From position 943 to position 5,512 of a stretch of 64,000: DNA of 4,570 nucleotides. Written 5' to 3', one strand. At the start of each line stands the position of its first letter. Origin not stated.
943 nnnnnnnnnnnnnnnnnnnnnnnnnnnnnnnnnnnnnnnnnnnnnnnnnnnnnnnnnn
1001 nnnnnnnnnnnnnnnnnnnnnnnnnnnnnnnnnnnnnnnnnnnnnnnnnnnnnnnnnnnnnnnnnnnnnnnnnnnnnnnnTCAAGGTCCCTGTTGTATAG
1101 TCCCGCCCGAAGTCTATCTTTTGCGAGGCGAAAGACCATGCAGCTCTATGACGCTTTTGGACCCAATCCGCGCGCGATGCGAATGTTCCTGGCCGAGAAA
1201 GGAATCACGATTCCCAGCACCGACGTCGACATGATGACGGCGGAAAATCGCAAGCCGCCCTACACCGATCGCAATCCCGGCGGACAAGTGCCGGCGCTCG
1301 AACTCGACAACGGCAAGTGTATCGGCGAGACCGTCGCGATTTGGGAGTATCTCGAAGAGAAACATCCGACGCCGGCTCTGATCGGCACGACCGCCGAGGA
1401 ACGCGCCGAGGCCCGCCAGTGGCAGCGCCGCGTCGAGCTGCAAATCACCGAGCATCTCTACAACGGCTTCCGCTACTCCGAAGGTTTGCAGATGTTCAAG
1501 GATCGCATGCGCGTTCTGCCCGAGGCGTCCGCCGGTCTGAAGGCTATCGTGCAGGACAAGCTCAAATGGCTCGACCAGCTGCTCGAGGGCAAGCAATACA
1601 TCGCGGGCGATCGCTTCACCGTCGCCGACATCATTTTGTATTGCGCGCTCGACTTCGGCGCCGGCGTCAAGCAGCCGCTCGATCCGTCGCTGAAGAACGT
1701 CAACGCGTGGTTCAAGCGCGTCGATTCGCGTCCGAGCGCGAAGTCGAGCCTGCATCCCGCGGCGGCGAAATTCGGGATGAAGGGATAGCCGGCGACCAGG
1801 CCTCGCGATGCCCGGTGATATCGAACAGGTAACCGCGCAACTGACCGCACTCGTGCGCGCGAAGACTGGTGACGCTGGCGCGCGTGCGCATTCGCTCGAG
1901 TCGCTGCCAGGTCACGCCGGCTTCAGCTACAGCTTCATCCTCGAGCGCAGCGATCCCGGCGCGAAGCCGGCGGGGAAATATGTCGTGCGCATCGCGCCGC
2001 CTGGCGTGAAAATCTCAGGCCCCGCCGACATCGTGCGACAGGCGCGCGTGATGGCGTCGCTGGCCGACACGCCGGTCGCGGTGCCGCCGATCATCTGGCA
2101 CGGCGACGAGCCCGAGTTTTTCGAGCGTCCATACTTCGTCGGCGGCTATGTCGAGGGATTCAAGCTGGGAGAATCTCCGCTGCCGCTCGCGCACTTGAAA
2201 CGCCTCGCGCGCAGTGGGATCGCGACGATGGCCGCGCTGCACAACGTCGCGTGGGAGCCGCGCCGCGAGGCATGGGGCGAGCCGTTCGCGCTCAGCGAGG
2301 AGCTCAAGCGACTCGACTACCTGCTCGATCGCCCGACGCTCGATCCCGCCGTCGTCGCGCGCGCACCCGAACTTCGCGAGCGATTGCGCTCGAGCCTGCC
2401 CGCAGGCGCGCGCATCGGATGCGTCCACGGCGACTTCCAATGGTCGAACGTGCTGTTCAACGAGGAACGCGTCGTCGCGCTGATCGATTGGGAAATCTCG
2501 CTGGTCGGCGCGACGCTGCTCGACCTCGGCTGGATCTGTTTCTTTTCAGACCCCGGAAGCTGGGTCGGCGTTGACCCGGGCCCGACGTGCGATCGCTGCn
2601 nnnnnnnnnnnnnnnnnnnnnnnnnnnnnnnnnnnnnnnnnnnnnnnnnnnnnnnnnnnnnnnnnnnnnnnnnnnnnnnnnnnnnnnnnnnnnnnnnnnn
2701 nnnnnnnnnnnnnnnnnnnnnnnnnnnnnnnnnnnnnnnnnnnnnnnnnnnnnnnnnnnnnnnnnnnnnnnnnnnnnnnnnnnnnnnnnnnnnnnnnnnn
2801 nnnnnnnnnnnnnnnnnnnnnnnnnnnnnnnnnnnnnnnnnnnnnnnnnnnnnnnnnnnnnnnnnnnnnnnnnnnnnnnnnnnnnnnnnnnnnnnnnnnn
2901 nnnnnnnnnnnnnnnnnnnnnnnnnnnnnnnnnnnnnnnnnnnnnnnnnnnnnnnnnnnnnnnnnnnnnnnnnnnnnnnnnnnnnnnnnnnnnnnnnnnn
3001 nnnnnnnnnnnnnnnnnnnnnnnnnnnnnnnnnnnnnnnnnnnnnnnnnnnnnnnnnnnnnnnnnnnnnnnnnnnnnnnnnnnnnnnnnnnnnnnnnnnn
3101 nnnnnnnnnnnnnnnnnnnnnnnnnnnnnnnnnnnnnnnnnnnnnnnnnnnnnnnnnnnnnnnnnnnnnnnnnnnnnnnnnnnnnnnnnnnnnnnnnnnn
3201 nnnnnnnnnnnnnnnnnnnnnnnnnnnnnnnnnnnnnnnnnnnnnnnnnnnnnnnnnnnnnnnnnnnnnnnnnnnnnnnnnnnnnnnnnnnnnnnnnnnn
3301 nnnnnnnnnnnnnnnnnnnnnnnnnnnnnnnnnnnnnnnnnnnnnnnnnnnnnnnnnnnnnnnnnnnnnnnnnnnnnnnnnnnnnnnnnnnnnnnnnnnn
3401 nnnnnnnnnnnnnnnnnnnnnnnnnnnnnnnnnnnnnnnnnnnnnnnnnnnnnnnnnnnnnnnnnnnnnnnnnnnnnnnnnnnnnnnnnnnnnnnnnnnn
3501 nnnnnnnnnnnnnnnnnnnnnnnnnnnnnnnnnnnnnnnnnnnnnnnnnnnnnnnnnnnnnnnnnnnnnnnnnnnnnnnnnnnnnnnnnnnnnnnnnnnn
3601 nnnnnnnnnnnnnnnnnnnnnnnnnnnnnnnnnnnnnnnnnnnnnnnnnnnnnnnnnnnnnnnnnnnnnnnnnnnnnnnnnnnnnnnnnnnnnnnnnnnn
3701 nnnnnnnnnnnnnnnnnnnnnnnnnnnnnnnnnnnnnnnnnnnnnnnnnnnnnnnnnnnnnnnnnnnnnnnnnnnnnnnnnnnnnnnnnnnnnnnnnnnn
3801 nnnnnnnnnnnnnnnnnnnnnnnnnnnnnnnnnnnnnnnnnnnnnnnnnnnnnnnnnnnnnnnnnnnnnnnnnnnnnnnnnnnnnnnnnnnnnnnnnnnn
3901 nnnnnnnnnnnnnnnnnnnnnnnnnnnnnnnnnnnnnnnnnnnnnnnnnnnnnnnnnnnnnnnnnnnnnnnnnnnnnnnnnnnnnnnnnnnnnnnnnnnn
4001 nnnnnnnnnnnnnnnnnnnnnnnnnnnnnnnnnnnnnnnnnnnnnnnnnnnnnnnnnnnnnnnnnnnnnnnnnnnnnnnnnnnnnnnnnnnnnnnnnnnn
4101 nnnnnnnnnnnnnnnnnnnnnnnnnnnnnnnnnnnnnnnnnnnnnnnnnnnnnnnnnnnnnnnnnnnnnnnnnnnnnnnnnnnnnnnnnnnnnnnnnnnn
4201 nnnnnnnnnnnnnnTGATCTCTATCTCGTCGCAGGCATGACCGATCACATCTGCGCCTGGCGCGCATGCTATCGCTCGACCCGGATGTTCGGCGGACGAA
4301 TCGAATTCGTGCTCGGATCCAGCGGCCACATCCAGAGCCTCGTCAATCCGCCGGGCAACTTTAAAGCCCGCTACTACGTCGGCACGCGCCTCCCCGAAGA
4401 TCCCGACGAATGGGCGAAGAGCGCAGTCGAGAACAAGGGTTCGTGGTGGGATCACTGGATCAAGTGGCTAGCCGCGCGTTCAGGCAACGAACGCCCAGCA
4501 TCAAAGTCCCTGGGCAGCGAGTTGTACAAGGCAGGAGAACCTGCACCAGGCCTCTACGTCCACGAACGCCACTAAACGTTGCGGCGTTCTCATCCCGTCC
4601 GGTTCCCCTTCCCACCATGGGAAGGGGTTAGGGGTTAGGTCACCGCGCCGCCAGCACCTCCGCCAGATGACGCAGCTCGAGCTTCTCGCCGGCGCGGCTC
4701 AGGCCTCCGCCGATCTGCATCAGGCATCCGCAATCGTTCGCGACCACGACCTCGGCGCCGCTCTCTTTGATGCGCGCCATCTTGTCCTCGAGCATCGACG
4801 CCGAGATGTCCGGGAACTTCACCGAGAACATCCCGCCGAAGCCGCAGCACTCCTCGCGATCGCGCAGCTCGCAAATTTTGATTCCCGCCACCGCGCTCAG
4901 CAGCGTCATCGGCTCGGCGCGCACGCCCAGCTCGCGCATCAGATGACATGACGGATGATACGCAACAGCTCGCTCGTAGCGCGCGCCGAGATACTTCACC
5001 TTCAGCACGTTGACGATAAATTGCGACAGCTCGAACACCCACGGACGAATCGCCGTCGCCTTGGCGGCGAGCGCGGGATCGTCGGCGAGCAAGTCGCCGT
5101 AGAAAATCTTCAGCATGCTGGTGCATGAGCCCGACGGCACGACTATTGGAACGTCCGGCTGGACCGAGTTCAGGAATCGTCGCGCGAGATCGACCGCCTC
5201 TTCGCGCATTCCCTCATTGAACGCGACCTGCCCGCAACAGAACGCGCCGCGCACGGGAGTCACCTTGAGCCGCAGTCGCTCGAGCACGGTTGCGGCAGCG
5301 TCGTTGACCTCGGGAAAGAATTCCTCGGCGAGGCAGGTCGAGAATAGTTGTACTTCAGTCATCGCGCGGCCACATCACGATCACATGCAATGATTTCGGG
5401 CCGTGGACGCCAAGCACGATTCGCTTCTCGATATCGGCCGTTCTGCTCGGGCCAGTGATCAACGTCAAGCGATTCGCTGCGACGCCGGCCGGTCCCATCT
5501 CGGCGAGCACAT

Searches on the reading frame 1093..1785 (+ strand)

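Call 41: search_protein_families(library=pfam, proteins=[window:1093-1785:+], max_evalue=0.001)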
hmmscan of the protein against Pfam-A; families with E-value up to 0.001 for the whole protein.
window:1093-1785:+ (231 aa): 7 families
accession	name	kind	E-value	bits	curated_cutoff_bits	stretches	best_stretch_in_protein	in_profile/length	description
PF02798.26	GST_N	-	1.6e-13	51.2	20.9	1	15-88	2-75/76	Glutathione S-transferase, N-terminal domain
PF13409.12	GST_N_2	-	6.7e-12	46.3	25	1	24-89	3-69/70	Glutathione S-transferase, N-terminal domain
PF00043.30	GST_C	-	9.4e-11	42.3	20.7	1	154-214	32-93/93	Glutathione S-transferase, C-terminal domain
PF13417.12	GST_N_3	-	2e-10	41.3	22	1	22-94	6-74/75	Glutathione S-transferase, N-terminal domain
PF13410.11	GST_C_2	-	3.3e-09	37.1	24.9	1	144-209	2-69/69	Glutathione S-transferase, C-terminal domain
PF14497.11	GST_C_3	-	8.2e-09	36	21.6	1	150-216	28-97/104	Glutathione S-transferase, C-terminal domain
PF17172.10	GST_N_4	-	2.8e-05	25.2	30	1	52-118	22-85/99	Glutathione S-transferase N-terminal domain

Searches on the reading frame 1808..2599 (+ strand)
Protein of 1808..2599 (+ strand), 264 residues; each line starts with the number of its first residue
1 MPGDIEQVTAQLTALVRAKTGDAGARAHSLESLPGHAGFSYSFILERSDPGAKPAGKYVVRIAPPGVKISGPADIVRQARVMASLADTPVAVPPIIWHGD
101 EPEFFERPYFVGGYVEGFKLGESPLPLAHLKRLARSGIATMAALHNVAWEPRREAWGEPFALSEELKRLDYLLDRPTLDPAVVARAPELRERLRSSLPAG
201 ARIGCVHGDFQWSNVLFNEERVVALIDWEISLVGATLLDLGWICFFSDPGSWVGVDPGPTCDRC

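Call 41: search_protein_families(library=pfam, proteins=[window:1808-2599:+], max_evalue=0.001)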
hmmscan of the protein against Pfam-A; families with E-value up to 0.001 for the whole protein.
window:1808-2599:+ (264 aa): 1 family
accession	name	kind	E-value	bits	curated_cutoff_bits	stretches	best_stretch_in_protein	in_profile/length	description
PF01636.29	APH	-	8.3e-27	94.9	23.2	1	55-248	20-215/239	Phosphotransferase enzyme family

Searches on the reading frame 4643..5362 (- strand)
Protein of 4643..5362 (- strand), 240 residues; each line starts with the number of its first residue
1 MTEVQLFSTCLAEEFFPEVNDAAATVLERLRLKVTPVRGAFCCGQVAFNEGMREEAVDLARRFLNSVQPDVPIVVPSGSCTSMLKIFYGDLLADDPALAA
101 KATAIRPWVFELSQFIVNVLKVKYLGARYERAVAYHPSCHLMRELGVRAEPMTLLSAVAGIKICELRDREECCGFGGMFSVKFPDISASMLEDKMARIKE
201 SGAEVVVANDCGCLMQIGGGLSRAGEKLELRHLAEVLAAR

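Call 41: search_protein_families(library=pfam, proteins=[window:4643-5362:-], max_evalue=0.001)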
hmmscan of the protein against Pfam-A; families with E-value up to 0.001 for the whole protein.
window:4643-5362:- (240 aa): 1 family
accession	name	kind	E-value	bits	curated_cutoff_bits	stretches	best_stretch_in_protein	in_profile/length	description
PF02754.22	CCG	-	5.3e-32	110.2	20.6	2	133-217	1-84/85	Cysteine-rich domain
